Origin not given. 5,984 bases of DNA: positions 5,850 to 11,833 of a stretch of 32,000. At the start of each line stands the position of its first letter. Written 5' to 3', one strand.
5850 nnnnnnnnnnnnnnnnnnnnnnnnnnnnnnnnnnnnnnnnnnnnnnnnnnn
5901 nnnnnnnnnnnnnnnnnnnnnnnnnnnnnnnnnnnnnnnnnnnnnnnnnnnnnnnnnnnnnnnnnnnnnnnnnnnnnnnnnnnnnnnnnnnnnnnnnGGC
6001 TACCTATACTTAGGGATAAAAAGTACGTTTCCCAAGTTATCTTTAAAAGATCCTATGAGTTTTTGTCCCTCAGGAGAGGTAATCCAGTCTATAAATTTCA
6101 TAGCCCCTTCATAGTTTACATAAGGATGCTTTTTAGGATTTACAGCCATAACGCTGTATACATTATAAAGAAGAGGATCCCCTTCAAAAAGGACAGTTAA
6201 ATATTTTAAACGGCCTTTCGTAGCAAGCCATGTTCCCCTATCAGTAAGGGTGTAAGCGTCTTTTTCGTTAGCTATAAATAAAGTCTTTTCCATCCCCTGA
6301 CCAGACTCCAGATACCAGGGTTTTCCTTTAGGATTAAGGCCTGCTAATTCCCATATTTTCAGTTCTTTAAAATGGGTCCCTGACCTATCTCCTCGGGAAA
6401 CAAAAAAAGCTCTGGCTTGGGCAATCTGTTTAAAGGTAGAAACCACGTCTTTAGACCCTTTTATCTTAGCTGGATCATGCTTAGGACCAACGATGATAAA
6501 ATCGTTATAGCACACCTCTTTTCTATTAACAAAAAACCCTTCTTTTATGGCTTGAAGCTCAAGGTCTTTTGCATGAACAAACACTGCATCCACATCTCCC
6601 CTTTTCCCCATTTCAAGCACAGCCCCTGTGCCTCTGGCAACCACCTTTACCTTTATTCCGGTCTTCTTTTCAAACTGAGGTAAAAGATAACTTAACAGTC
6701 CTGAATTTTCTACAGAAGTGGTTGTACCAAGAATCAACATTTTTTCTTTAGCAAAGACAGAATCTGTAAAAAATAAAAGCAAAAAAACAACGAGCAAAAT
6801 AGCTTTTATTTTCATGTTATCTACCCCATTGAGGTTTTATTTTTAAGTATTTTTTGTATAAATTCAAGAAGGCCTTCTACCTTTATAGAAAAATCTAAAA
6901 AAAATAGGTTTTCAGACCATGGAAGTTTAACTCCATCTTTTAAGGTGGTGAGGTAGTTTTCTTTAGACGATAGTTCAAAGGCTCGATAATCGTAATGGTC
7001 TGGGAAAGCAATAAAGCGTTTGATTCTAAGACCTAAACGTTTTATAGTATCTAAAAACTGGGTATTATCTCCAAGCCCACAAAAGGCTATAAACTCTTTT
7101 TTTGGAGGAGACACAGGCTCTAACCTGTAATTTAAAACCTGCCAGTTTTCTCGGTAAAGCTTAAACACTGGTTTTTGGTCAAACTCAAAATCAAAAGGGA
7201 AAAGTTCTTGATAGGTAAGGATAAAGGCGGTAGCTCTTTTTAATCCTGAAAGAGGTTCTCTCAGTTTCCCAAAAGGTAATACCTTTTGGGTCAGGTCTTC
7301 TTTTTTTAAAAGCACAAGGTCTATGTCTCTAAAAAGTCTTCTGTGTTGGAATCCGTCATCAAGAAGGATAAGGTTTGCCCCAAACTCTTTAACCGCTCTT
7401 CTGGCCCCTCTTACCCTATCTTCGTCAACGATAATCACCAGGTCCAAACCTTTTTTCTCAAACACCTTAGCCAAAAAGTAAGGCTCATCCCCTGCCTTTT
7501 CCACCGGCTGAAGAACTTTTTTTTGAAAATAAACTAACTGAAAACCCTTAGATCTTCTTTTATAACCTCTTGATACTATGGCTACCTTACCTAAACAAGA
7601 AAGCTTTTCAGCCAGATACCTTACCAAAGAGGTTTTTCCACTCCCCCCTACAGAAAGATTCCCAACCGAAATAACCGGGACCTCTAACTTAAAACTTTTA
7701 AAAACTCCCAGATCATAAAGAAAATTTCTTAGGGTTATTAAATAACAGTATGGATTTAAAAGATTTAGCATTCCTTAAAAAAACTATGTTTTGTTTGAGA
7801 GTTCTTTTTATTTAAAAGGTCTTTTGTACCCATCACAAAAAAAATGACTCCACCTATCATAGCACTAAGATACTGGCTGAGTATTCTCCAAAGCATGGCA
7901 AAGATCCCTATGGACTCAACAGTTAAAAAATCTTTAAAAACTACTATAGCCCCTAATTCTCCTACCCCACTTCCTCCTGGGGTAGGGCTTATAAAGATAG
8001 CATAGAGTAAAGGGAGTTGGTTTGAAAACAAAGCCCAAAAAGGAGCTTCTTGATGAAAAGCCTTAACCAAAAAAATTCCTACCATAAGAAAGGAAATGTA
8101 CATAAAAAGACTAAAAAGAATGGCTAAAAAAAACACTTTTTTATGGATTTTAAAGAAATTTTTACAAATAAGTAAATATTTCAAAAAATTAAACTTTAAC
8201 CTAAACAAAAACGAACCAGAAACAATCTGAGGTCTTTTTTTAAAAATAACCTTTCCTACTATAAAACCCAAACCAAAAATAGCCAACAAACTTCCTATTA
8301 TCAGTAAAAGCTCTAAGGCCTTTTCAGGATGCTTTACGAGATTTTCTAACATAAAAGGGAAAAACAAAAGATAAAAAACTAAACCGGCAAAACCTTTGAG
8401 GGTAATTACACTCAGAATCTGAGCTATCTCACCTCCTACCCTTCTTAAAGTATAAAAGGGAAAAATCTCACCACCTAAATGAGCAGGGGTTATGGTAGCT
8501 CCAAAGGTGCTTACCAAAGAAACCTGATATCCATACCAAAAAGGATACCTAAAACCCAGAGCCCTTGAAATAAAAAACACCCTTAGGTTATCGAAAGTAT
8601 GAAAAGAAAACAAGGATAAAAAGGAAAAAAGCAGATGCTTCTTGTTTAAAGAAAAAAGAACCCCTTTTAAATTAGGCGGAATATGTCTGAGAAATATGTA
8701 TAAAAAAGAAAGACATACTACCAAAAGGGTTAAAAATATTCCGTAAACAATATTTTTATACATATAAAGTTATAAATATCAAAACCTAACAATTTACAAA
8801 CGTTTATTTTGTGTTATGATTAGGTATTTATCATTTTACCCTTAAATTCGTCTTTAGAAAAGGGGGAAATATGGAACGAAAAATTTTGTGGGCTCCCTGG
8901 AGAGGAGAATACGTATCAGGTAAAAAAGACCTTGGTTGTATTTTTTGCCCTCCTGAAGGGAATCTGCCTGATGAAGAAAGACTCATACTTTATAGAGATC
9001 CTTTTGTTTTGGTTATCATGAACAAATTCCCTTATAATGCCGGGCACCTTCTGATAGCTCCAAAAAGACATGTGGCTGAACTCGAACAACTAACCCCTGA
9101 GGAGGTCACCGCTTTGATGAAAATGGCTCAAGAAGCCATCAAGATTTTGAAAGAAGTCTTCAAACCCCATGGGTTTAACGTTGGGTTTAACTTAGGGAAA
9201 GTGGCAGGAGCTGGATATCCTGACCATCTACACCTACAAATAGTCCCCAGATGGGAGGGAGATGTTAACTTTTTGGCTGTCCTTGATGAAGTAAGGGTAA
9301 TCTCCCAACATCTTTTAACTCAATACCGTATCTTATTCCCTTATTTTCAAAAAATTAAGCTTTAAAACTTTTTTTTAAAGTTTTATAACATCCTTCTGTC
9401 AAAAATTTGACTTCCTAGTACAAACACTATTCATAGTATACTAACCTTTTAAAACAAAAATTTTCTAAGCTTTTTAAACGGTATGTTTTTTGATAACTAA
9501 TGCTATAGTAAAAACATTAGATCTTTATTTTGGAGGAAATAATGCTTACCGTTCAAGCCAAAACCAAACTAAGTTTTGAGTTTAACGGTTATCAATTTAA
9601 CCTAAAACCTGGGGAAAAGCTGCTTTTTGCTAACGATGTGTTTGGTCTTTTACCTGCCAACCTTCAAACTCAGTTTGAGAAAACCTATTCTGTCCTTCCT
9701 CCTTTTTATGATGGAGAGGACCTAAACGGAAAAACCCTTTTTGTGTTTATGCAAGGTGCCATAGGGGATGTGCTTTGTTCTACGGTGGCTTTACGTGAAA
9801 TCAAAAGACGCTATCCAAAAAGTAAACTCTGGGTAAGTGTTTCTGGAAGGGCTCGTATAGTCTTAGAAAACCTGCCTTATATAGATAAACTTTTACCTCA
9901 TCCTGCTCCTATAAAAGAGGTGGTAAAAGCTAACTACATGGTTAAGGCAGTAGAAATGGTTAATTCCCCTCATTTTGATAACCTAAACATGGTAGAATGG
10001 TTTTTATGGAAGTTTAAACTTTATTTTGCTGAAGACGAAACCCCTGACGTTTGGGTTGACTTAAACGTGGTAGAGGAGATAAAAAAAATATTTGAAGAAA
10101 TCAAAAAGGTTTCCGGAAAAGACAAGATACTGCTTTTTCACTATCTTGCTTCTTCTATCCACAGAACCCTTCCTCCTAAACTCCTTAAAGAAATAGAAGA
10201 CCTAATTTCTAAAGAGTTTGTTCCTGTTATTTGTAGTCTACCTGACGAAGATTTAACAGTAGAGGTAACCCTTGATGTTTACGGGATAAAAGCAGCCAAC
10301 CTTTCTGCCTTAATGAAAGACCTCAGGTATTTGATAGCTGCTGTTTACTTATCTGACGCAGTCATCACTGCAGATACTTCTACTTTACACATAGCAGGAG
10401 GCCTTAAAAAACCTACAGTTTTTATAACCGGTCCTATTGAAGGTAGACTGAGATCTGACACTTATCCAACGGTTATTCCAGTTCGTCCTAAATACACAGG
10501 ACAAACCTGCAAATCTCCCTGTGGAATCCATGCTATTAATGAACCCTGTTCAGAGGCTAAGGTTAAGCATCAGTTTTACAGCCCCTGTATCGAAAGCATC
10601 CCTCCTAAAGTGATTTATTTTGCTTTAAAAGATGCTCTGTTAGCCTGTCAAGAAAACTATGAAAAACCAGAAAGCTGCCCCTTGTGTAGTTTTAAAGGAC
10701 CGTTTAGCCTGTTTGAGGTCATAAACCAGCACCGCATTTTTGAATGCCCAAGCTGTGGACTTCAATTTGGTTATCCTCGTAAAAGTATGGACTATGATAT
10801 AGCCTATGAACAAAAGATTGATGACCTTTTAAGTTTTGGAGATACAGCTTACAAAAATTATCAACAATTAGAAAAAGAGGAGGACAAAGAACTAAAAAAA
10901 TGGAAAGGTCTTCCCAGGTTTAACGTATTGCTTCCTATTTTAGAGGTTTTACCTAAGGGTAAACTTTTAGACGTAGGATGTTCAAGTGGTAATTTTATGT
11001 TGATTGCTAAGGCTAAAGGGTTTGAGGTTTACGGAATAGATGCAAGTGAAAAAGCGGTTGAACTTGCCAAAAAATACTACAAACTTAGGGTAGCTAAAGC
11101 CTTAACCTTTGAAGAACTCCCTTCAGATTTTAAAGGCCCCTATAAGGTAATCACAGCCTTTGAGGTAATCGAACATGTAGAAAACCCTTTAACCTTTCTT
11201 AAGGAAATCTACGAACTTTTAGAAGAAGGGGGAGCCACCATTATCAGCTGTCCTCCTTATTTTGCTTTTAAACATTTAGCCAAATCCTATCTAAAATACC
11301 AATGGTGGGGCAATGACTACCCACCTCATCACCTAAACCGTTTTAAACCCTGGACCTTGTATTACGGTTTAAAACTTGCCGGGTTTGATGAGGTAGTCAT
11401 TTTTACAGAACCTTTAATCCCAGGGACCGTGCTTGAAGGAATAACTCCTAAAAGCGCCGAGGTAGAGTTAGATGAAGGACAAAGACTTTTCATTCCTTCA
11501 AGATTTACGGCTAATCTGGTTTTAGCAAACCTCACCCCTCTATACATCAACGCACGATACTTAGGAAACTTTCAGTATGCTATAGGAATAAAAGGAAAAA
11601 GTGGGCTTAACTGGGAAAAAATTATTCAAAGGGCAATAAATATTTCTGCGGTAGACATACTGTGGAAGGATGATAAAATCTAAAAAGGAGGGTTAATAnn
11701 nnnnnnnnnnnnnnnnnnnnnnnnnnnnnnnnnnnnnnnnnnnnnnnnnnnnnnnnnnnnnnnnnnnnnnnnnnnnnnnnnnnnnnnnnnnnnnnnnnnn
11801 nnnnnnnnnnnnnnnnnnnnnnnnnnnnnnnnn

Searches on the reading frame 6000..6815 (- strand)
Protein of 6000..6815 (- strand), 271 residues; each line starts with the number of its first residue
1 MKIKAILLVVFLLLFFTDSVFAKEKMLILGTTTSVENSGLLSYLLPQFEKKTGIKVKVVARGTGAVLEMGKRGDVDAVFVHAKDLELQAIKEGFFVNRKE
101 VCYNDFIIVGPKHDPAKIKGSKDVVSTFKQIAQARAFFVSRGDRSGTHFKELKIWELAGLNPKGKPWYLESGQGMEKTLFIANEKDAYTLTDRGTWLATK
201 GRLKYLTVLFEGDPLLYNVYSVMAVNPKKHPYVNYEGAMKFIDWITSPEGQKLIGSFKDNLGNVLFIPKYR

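Call 41: search_protein_families(library=pfam, proteins=[window:6000-6815:-], max_evalue=0.0001)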
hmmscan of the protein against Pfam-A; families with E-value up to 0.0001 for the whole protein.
window:6000-6815:- (271 aa): 4 families
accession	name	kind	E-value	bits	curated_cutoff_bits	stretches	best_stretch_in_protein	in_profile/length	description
PF12849.12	PBP_like_2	-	2.9e-44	152.3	27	1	28-249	12-267/267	PBP superfamily domain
PF13531.11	SBP_bac_11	-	3.2e-16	60.3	25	1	41-254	13-221/227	Bacterial extracellular solute-binding protein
PF01547.30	SBP_bac_1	-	6.5e-09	36.6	26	1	39-252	9-307/307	Bacterial extracellular solute-binding protein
PF13416.11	SBP_bac_8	-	4.6e-05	23.8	27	0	215-252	216-250/279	Bacterial extracellular solute-binding protein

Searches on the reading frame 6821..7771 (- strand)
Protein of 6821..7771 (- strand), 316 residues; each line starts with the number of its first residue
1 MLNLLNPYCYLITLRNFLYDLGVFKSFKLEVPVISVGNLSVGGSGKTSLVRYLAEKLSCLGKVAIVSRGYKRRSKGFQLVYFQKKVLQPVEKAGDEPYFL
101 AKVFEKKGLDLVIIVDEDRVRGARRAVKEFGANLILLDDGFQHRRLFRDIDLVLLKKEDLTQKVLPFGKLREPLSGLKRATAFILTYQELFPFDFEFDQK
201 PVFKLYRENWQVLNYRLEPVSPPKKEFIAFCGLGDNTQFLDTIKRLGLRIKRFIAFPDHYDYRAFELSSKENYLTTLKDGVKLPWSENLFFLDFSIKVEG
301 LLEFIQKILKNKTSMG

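Call 41: search_protein_families(library=pfam, proteins=[window:6821-7771:-], max_evalue=0.0001)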
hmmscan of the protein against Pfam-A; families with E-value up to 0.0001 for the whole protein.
window:6821-7771:- (316 aa): 1 family
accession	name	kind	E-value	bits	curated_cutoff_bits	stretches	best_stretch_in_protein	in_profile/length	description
PF02606.20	LpxK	-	1.2e-68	232.1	27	1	8-306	12-324/328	Tetraacyldisaccharide-1-P 4'-kinase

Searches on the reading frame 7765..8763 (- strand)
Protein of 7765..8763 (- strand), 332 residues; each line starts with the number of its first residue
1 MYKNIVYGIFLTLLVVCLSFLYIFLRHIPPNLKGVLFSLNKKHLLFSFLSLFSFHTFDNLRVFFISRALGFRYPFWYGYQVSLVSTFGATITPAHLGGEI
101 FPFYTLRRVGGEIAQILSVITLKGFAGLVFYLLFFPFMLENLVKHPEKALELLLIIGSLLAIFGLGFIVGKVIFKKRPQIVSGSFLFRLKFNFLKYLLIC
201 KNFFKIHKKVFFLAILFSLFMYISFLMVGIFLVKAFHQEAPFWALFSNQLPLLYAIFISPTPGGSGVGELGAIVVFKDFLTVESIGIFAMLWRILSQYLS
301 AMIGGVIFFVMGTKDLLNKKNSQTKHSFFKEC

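Call 41: search_protein_families(library=pfam, proteins=[window:7765-8763:-], max_evalue=0.0001)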
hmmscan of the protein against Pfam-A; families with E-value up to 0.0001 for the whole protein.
window:7765-8763:- (332 aa): 1 family
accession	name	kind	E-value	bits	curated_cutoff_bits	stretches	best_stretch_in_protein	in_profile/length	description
PF03706.18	LPG_synthase_TM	-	8.3e-27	94.9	33.4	1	13-304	5-302/302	Lysylphosphatidylglycerol synthase TM region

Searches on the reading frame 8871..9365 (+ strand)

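Call 41: search_protein_families(library=pfam, proteins=[window:8871-9365:+], max_evalue=0.0001)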
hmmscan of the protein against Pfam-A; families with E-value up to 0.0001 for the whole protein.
window:8871-9365:+ (164 aa): 4 families
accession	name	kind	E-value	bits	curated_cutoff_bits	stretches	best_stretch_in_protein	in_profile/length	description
PF01230.28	HIT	-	5.6e-17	62.6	21.5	1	37-127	6-95/98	HIT domain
PF11969.13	DcpS_C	-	2.7e-10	41.2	24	1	35-124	12-99/114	Scavenger mRNA decapping enzyme C-term binding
PF19327.4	Ap4A_phos_N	-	8.7e-07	29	23.1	1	43-126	88-159/177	Ap4A phosphorylase N-terminal domain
PF16269.10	DUF4922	-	5e-06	27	23.6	1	23-124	60-144/146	Domain of unknown function (DUF4922)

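Call 67: search_protein_families(library=ncbifam, proteins=[window:8871-9365:+], max_evalue=0.001)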
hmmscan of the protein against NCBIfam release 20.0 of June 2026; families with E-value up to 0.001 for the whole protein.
window:8871-9365:+ (164 aa): 2 families
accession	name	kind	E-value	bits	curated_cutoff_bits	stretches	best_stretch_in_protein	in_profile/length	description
NF052622.1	ATPAdlTfActino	equivalog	2.7e-45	154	290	1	5-153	14-167/176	ATP adenylyltransferase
NF045834.1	M_plasma_HinT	exception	1.1e-10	42.3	130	1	38-126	13-100/102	histidine triad protein HinT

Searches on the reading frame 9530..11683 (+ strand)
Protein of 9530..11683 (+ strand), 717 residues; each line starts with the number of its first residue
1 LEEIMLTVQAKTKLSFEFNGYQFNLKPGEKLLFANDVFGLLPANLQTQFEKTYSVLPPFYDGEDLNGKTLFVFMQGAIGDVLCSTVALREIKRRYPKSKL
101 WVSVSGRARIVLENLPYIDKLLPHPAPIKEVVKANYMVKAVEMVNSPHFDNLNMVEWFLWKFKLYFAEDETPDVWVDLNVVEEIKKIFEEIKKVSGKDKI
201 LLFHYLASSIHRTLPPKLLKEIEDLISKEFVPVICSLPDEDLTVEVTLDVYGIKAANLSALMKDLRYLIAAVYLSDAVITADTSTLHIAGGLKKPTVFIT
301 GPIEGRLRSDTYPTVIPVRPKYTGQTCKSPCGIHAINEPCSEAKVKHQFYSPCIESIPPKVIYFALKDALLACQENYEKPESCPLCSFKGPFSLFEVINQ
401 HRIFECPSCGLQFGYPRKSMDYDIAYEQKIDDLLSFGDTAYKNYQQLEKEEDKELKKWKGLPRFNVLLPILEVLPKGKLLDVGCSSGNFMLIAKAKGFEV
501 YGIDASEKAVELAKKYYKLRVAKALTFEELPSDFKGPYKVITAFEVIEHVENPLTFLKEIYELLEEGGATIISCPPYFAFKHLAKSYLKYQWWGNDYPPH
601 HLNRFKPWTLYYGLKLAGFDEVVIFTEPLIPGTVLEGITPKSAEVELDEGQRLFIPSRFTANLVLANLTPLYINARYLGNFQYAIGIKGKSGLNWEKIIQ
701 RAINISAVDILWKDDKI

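Call 41: search_protein_families(library=pfam, proteins=[window:9530-11683:+], max_evalue=0.0001)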
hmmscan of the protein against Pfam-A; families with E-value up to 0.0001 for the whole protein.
window:9530-11683:+ (717 aa): 7 families
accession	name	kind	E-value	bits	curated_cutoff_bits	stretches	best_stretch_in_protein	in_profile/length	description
PF13489.12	Methyltransf_23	-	1.9e-21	76.9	27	1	475-620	22-160/164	Methyltransferase domain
PF13847.12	Methyltransf_31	-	5.3e-14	52.6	27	1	477-575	5-112/145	Methyltransferase domain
PF08241.18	Methyltransf_11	-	5.7e-14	53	21.2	1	480-572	1-95/95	Methyltransferase domain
PF08242.18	Methyltransf_12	-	4.3e-13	50.3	30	1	480-568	1-96/98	Methyltransferase domain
PF13649.12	Methyltransf_25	-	2.3e-11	44.7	27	1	480-568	2-97/97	Methyltransferase domain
PF02353.26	CMAS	-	6.1e-07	29.5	27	1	463-574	50-166/273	Mycolic acid cyclopropane synthetase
PF05219.18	DREV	-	1.2e-05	25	26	1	477-573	96-187/265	DREV methyltransferase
